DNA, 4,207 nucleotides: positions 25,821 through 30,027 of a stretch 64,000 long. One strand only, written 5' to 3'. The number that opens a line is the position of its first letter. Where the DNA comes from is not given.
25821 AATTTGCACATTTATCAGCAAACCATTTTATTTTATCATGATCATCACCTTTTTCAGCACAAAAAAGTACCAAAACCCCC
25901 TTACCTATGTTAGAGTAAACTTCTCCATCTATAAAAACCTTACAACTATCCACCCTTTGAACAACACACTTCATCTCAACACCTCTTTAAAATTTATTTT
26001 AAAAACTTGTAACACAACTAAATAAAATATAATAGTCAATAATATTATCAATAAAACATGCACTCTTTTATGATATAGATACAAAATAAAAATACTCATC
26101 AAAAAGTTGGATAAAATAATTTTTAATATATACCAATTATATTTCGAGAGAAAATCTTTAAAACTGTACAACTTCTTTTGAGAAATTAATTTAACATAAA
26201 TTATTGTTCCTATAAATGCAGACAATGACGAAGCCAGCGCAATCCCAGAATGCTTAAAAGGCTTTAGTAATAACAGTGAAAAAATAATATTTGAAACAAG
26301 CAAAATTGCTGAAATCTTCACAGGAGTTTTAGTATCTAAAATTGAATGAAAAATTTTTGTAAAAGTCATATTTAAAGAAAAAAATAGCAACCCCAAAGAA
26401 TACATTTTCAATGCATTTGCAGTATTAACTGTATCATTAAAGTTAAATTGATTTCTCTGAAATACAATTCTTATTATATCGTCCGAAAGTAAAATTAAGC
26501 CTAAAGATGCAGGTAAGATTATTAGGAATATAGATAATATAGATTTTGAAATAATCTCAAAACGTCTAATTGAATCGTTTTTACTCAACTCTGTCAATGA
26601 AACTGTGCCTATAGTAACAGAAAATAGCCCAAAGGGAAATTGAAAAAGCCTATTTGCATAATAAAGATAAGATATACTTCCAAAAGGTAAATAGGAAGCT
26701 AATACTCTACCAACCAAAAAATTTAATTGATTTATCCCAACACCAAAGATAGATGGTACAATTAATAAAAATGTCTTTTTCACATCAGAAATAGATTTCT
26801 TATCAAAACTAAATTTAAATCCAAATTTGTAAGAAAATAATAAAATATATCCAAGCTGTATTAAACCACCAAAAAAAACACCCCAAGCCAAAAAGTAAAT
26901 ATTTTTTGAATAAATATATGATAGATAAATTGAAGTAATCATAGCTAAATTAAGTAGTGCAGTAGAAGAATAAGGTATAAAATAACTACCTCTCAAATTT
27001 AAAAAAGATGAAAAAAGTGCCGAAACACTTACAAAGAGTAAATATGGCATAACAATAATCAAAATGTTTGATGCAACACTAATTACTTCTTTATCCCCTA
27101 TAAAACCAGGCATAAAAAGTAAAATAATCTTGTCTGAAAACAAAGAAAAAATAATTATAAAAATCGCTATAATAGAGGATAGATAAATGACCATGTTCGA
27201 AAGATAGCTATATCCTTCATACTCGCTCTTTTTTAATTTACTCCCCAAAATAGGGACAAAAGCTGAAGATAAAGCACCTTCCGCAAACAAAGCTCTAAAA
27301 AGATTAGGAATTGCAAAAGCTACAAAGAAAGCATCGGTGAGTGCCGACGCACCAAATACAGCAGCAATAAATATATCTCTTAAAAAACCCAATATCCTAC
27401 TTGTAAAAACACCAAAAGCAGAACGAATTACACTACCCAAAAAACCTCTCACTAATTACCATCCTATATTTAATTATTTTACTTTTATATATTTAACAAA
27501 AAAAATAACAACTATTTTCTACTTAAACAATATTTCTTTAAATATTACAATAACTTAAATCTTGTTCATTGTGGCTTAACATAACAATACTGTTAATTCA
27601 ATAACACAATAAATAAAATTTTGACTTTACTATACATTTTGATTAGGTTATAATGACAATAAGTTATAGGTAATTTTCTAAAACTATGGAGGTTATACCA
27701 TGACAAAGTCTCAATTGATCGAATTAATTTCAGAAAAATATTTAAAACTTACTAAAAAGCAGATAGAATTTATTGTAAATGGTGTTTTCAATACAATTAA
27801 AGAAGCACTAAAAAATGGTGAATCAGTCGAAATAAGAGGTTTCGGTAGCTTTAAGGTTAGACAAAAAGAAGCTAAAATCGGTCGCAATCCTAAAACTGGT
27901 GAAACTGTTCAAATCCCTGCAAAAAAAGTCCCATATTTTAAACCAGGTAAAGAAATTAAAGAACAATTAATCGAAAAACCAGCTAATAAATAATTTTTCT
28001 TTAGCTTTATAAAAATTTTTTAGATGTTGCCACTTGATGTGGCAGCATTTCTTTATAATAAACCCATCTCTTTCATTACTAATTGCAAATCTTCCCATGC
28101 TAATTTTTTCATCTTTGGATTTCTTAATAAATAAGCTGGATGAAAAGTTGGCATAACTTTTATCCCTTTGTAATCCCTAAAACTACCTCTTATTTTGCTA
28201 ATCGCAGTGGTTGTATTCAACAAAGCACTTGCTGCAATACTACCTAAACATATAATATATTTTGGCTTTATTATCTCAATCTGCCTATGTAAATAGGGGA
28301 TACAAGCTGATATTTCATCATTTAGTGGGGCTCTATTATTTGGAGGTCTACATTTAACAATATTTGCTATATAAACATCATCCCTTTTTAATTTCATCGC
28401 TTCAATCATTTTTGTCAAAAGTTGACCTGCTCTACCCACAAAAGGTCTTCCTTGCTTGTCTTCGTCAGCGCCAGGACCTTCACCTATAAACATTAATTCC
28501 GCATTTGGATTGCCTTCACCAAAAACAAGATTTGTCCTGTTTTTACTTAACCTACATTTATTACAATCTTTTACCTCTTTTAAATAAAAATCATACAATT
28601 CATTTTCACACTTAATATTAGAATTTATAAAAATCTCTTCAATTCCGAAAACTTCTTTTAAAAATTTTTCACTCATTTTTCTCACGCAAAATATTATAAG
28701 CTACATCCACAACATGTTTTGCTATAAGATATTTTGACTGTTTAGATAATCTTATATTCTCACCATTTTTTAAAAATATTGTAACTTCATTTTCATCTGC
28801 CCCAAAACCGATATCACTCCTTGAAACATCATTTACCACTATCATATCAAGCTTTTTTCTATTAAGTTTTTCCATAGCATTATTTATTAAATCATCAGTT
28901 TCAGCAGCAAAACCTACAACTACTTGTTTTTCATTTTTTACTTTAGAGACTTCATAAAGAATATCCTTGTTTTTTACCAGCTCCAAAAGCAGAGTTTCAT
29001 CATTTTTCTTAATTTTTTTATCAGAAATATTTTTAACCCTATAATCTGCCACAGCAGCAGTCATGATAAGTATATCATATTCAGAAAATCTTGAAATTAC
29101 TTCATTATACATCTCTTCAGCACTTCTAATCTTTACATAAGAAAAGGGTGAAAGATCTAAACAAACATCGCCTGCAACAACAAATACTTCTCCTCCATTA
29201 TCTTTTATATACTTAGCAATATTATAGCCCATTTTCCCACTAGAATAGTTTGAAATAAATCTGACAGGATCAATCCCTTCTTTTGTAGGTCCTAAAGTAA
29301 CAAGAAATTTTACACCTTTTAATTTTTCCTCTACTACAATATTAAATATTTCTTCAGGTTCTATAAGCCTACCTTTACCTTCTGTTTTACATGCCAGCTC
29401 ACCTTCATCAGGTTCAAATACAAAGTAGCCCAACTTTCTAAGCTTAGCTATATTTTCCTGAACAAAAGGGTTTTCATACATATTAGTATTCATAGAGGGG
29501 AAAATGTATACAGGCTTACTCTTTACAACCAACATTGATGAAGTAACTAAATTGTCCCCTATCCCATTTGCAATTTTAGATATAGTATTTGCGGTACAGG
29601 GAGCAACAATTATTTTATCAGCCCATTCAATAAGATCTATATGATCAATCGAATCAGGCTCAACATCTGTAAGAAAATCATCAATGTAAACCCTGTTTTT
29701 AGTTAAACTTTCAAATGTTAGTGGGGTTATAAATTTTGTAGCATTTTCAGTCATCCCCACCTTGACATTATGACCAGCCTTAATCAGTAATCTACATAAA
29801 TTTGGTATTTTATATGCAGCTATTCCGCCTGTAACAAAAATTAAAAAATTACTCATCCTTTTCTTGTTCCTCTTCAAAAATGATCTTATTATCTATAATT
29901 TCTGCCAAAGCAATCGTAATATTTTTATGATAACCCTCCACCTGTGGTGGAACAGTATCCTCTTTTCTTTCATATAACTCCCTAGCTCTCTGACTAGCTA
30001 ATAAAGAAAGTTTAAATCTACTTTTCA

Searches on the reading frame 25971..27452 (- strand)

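Call 21: search_protein_families(library=pfam, proteins=[window:25971-27452:-], max_evalue=0.00001)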
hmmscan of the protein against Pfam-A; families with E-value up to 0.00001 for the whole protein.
window:25971-27452:- (493 aa): 1 family
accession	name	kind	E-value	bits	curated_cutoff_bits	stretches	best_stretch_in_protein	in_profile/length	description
PF03023.19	MurJ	-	5.2e-102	342.2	27.4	1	29-470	1-444/451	Lipid II flippase MurJ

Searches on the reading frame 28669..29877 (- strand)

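Call 21: search_protein_families(library=pfam, proteins=[window:28669-29877:-], max_evalue=0.00001)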
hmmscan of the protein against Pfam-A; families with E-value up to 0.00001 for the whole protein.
window:28669-29877:- (402 aa): 2 families
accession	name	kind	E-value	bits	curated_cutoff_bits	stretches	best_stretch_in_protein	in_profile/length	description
PF04127.22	DFP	-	4.1e-68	229.3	22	1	186-368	1-186/186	DNA/pantothenate metabolism flavoprotein C-terminal domain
PF02441.25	Flavoprotein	-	5.8e-37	127.2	22.7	1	10-180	2-157/162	Flavoprotein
